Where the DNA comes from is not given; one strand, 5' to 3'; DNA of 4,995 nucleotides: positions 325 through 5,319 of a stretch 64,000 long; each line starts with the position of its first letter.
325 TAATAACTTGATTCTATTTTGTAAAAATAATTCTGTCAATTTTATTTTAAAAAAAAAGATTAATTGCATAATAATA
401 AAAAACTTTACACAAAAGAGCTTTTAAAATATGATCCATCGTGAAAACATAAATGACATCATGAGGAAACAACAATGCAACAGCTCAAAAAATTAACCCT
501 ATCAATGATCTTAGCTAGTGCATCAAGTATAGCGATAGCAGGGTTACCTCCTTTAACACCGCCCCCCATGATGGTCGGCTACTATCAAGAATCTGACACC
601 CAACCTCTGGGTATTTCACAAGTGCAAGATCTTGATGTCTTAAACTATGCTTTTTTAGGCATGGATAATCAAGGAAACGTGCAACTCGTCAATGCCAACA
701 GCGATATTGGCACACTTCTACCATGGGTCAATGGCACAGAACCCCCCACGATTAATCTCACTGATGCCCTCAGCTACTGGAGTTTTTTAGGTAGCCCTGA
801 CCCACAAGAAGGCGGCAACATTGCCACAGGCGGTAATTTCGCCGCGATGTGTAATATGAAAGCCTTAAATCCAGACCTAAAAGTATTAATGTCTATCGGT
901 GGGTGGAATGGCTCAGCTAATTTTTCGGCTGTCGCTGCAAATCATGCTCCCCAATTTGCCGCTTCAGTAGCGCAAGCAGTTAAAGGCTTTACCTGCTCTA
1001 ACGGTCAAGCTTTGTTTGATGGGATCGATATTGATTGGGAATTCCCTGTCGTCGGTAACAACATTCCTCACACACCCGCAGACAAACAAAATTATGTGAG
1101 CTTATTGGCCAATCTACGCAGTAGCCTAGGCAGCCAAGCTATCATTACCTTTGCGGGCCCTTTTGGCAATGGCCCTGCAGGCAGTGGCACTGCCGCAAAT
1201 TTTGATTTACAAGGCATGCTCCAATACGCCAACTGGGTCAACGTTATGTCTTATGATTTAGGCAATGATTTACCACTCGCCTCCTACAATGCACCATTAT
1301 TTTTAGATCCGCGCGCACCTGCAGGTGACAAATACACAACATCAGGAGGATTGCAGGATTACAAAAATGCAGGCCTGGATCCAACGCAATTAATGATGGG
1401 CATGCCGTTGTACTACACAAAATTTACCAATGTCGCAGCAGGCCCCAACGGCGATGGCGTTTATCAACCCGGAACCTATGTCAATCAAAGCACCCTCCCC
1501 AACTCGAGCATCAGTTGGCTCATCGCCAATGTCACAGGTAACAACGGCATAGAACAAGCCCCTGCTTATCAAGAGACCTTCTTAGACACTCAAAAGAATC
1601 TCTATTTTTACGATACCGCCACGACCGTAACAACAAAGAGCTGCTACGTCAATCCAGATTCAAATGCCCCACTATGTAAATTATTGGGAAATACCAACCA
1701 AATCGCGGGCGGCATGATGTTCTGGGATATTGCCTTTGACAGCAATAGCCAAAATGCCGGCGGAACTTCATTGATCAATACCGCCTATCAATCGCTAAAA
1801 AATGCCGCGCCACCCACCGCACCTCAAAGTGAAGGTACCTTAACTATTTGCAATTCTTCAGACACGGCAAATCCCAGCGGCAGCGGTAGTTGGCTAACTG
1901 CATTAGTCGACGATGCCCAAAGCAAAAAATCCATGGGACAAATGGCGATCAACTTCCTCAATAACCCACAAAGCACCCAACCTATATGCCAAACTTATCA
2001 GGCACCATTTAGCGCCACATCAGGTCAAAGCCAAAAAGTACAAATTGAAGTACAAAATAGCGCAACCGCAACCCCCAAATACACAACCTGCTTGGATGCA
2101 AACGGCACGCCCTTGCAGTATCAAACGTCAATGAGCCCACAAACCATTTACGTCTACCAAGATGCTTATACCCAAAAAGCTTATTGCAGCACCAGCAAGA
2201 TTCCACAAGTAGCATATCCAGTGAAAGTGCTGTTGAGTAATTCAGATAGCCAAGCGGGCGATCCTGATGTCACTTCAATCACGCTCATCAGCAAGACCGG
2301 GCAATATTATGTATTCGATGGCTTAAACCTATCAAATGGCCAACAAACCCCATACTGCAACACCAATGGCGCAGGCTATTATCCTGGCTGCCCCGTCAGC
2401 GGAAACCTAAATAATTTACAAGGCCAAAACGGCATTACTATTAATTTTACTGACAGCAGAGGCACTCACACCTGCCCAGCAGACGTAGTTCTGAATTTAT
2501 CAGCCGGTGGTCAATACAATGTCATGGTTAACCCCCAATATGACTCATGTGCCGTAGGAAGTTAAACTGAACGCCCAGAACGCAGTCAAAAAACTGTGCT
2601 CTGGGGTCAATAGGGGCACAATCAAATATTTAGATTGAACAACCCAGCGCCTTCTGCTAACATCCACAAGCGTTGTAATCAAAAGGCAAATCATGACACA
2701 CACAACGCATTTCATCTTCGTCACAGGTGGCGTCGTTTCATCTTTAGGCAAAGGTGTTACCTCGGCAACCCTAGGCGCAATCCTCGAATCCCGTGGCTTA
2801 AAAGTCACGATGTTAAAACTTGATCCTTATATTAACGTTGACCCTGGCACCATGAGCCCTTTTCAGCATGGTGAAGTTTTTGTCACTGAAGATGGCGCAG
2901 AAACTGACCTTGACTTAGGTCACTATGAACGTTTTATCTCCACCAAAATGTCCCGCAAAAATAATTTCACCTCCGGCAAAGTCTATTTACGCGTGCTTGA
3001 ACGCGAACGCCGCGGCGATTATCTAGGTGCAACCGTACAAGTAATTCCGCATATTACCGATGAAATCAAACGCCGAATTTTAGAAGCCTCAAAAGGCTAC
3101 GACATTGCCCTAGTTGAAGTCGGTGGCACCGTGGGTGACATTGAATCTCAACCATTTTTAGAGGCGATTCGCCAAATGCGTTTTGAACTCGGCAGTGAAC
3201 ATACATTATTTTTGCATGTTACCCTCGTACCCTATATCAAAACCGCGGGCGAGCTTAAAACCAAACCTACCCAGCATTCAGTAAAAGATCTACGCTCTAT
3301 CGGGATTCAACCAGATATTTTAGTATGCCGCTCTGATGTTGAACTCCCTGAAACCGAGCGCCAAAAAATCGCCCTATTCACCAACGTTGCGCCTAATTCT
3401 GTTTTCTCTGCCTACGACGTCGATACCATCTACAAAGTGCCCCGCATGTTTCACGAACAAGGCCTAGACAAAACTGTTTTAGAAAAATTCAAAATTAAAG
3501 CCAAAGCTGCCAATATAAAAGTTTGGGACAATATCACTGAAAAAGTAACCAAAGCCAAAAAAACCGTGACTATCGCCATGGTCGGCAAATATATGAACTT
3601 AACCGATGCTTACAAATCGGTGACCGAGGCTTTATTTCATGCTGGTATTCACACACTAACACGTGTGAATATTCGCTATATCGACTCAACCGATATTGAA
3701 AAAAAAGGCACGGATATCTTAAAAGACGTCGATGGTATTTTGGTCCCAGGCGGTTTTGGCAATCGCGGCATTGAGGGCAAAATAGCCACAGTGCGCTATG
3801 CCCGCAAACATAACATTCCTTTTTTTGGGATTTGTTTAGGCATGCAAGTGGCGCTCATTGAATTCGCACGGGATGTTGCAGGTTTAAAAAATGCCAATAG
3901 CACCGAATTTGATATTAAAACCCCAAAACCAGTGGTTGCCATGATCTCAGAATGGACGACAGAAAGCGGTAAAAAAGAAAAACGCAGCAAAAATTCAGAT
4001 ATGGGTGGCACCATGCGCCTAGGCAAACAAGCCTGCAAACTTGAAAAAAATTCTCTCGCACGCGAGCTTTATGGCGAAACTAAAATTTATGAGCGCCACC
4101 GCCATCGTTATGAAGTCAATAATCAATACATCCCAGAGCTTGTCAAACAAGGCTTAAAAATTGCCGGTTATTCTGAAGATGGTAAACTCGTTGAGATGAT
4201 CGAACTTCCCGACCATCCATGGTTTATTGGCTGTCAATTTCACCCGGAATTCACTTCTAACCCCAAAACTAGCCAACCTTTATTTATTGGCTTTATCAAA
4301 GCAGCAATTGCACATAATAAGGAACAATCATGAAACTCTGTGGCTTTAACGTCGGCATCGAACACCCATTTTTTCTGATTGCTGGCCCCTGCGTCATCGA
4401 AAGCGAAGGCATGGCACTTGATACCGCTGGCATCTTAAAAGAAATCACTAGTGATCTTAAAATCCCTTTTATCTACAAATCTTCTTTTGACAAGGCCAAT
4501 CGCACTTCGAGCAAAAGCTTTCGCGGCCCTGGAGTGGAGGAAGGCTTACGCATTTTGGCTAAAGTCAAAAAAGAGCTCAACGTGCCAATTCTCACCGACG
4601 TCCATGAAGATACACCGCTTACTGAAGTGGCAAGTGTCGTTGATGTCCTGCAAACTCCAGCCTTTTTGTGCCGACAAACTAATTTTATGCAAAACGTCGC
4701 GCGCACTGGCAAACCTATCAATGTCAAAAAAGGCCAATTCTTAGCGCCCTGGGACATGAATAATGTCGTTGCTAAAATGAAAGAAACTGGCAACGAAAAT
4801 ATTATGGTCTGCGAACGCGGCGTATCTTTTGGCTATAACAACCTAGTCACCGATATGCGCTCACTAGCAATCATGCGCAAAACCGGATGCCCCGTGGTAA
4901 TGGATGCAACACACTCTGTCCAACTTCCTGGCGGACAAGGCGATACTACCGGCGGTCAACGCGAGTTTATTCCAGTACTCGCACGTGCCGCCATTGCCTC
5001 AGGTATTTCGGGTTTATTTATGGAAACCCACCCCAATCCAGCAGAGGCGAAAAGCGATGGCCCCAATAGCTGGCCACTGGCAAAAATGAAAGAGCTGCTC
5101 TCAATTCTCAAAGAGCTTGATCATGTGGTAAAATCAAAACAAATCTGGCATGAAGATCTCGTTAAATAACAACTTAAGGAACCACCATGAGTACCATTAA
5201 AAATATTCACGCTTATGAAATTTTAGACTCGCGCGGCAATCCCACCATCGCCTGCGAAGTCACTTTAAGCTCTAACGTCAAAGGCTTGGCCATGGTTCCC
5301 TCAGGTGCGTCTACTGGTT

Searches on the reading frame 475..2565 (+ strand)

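Call 48: search_protein_families(library=ncbifam, proteins=[window:475-2565:+], max_evalue=1e-8)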
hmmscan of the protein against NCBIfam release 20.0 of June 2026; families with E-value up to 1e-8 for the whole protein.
window:475-2565:+ (696 aa): 1 family
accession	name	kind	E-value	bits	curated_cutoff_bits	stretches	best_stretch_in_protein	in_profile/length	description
NF052619.1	ChiD_Serratia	equivalog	2.2e-24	86.3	750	1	124-324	93-285/416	chitinase ChiD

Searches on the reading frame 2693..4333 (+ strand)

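Call 48: search_protein_families(library=ncbifam, proteins=[window:2693-4333:+], max_evalue=1e-8)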
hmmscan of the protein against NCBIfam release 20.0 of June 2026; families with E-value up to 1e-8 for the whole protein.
window:2693-4333:+ (546 aa): 5 families
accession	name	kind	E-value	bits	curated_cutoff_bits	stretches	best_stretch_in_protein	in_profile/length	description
NF003792.0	PRK05380.1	equivalog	8.6e-262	869.5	308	1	4-545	2-533/534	CTP synthase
TIGR00337.1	PyrG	equivalog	5.5e-253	840.3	462.75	1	4-537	2-526/526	glutamine hydrolyzing CTP synthase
NF004836.1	PRK06186.1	equivalog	1.9e-42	145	260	1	292-538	1-227/228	CTP synthase C-terminal region-related (seleno)protein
TIGR01368.1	CPSaseIIsmall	equivalog_domain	3e-12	46.2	307.35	0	200-387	66-259/361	glutamine-hydrolyzing carbamoyl-phosphate synthase small subunit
NF008471.0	PRK11366.1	equivalog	4.8e-09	36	266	0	484-545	190-251/254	gamma-glutamyl-gamma-aminobutyrate hydrolase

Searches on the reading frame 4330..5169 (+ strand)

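Call 48: search_protein_families(library=ncbifam, proteins=[window:4330-5169:+], max_evalue=1e-8)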
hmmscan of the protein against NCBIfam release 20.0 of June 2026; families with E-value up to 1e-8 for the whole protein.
window:4330-5169:+ (279 aa): 8 families
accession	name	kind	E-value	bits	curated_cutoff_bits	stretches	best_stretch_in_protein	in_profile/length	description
NF003543.0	PRK05198.1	equivalog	2.2e-133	443.4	242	1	1-268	5-272/273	3-deoxy-8-phosphooctulonate synthase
TIGR01362.1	KDO8P_synth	equivalog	1.4e-125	417.7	314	1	13-268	2-257/258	3-deoxy-8-phosphooctulonate synthase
NF009109.0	PRK12457.1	equivalog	2.1e-97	325.8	457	1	7-269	10-274/281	3-deoxy-8-phosphooctulonate synthase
NF006421.0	PRK08673.1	subfamily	1.5e-39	136.2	335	1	3-270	85-336/338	3-deoxy-7-phosphoheptulonate synthase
NF009933.0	PRK13396.1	subfamily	1.5e-36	126.1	486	1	7-269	95-343/352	3-deoxy-7-phosphoheptulonate synthase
TIGR01361.1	DAHP_synth_Bsub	equivalog_domain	9.2e-34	117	267.75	1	6-258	19-255/260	3-deoxy-7-phosphoheptulonate synthase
NF009239.0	PRK12595.1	equivalog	2.3e-28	99.2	279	1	7-267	113-357/360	bifunctional 3-deoxy-7-phosphoheptulonate synthase/chorismate mutase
NF041229.1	BagF_FevY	exception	1.8e-27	96.4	700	1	5-262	83-324/340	phospho-2-dehydro-3-deoxyheptonate aldolase BagF/FevY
